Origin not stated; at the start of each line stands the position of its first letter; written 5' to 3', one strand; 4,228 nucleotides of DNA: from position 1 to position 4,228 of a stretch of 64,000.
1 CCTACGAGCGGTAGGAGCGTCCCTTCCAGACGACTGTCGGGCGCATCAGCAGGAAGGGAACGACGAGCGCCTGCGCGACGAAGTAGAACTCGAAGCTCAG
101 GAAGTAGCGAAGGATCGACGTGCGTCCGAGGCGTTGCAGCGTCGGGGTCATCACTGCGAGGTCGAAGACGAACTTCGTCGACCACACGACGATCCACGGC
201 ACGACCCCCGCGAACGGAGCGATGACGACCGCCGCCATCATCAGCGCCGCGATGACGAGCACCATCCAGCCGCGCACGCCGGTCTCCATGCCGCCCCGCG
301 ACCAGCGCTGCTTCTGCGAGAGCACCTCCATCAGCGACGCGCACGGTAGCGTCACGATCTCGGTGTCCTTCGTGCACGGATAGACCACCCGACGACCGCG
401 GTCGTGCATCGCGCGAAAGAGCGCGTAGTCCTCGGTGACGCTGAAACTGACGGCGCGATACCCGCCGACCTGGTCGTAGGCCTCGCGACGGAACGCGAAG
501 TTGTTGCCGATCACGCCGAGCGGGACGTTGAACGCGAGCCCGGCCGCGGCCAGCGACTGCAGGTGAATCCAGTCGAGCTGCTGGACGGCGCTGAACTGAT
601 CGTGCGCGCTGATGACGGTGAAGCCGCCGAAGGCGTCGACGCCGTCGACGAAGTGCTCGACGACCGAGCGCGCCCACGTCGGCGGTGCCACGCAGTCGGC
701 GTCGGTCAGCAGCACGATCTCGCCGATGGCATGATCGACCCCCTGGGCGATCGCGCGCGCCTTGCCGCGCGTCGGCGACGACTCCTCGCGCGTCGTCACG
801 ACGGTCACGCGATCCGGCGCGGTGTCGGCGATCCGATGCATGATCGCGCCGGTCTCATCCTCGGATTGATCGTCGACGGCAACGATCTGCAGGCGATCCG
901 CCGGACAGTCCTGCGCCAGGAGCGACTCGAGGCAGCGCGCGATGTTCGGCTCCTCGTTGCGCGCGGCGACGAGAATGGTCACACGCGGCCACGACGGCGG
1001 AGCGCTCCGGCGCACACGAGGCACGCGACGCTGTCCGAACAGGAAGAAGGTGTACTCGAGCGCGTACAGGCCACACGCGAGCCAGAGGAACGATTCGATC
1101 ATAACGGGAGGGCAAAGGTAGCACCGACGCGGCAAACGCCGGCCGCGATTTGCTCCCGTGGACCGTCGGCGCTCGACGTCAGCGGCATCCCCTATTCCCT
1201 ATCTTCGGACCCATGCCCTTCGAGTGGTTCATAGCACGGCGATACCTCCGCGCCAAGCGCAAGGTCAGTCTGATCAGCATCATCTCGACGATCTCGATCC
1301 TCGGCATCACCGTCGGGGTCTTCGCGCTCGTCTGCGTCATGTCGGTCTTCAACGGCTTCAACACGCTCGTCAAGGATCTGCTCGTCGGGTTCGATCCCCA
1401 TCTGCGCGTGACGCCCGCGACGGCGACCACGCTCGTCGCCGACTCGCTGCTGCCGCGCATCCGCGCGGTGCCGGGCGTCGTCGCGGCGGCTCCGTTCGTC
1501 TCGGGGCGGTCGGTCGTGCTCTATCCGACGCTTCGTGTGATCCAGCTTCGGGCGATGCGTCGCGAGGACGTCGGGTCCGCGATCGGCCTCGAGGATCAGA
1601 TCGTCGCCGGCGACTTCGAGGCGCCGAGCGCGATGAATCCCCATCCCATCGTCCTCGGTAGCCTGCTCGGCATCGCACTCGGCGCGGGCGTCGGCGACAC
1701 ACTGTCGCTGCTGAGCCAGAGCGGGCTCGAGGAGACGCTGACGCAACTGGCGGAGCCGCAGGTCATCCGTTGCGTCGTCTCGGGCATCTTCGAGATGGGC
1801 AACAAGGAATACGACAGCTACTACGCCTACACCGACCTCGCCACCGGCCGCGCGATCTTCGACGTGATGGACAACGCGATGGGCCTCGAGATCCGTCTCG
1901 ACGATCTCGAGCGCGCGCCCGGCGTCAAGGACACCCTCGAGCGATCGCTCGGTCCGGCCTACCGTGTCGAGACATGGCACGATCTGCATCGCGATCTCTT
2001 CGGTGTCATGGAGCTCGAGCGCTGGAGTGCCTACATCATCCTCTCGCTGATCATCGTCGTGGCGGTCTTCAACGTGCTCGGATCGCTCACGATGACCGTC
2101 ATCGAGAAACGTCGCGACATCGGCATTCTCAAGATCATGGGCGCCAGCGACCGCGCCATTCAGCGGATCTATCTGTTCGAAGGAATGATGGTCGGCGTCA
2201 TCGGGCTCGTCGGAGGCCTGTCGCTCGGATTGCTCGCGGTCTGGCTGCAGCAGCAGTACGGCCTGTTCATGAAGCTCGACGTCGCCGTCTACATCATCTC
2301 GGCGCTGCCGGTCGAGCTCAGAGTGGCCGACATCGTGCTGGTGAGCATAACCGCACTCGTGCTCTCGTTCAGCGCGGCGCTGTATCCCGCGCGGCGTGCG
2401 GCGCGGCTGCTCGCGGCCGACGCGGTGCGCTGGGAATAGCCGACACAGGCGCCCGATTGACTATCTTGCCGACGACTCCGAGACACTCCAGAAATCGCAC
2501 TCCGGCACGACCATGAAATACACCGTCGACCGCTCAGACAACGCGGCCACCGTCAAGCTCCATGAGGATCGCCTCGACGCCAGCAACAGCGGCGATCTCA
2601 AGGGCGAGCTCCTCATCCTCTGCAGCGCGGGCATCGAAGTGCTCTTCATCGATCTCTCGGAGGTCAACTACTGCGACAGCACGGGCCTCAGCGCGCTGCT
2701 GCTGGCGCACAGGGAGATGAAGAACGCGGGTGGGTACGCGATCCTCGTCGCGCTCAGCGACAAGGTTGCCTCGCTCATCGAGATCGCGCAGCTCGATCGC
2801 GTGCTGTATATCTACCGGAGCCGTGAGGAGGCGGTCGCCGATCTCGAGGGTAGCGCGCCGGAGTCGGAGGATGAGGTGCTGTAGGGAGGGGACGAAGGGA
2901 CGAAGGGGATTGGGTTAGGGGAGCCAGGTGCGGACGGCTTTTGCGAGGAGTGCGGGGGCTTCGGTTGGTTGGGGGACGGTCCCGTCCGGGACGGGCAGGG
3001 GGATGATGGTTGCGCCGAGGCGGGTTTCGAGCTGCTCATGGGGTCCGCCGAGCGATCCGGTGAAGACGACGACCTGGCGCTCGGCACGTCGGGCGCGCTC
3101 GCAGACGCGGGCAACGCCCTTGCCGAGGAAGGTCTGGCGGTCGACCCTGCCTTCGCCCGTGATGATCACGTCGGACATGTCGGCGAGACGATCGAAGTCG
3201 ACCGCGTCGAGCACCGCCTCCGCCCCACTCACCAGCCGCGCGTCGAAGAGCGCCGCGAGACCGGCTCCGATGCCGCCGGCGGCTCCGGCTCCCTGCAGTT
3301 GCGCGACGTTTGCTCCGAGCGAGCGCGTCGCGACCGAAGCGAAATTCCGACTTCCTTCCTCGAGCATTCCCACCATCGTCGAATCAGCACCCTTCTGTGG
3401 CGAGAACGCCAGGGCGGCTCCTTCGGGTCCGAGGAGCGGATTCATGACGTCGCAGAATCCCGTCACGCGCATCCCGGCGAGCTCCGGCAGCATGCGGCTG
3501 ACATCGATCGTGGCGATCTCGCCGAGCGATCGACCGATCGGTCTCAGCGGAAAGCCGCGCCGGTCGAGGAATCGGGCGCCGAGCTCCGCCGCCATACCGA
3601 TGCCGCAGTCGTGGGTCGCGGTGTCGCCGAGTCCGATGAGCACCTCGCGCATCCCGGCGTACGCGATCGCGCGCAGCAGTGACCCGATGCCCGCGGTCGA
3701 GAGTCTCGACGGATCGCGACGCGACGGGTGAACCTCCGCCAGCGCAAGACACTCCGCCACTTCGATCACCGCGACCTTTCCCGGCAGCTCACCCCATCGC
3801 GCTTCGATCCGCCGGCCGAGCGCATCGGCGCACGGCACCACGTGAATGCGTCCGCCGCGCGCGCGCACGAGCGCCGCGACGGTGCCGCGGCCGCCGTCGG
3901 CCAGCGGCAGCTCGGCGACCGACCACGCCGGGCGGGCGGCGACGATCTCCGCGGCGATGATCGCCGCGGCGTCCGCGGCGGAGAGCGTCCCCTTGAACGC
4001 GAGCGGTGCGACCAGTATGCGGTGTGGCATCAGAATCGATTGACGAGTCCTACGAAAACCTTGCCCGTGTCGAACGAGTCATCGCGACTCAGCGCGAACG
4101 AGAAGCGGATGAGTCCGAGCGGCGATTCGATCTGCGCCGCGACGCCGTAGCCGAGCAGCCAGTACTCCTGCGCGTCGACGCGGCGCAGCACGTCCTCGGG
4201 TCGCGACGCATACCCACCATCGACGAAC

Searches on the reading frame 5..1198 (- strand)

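Call 52: search_protein_families(library=pfam, proteins=[window:5-1198:-], max_evalue=0.001)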
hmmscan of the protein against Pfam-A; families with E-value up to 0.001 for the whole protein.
window:5-1198:- (398 aa): 5 families
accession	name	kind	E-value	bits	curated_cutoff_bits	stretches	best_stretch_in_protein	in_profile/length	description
PF13641.12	Glyco_tranf_2_3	-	5.1e-29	102.3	27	1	71-302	1-230/230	Glycosyltransferase like family 2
PF00535.33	Glycos_transf_2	-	2.5e-27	96.3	23.3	1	74-244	1-167/168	Glycosyl transferase family 2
PF13506.12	Glyco_transf_21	-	1.1e-12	48.1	21.7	1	134-301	6-174/174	Glycosyl transferase family 21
PF13632.12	Glyco_trans_2_3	-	2.2e-10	41.1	27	1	161-338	1-186/198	Glycosyl transferase family group 2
PF10111.15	Glyco_tranf_2_2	-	1.2e-05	25.5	27.3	1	77-171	6-94/276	Glycosyltransferase like family 2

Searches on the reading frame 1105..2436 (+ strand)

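Call 52: search_protein_families(library=pfam, proteins=[window:1105-2436:+], max_evalue=0.001)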
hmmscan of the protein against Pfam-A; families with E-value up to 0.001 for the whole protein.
window:1105-2436:+ (444 aa): 2 families
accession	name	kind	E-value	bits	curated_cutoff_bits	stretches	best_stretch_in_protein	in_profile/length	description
PF02687.27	FtsX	-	8.5e-18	65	25.5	1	311-434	2-117/120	FtsX-like permease C-terminal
PF12704.14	MacB_PCD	-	2.7e-14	54.4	27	1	61-279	1-205/207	MacB-like periplasmic core domain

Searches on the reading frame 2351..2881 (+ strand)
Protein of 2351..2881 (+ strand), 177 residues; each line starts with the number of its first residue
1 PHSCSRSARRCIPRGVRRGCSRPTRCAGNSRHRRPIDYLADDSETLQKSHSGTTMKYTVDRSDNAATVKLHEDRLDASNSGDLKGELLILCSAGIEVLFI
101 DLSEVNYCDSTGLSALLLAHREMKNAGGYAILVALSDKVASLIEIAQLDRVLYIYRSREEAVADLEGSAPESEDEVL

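Call 52: search_protein_families(library=pfam, proteins=[window:2351-2881:+], max_evalue=0.001)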
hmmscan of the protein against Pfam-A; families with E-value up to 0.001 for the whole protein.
window:2351-2881:+ (177 aa): 2 families
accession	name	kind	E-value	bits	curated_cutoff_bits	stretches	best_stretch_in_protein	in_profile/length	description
PF01740.26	STAS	-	7.8e-15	55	22.6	1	60-161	5-106/106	STAS domain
PF13466.11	STAS_2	-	1.1e-10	41.9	29.2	1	74-149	6-80/80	STAS domain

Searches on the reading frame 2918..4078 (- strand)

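Call 52: search_protein_families(library=pfam, proteins=[window:2918-4078:-], max_evalue=0.001)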
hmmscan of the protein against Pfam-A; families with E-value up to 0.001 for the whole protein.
window:2918-4078:- (387 aa): 1 family
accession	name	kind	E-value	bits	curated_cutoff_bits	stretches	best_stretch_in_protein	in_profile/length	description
PF02595.20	Gly_kinase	-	1.1e-106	357.3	23.3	1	21-353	1-334/372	Glycerate kinase family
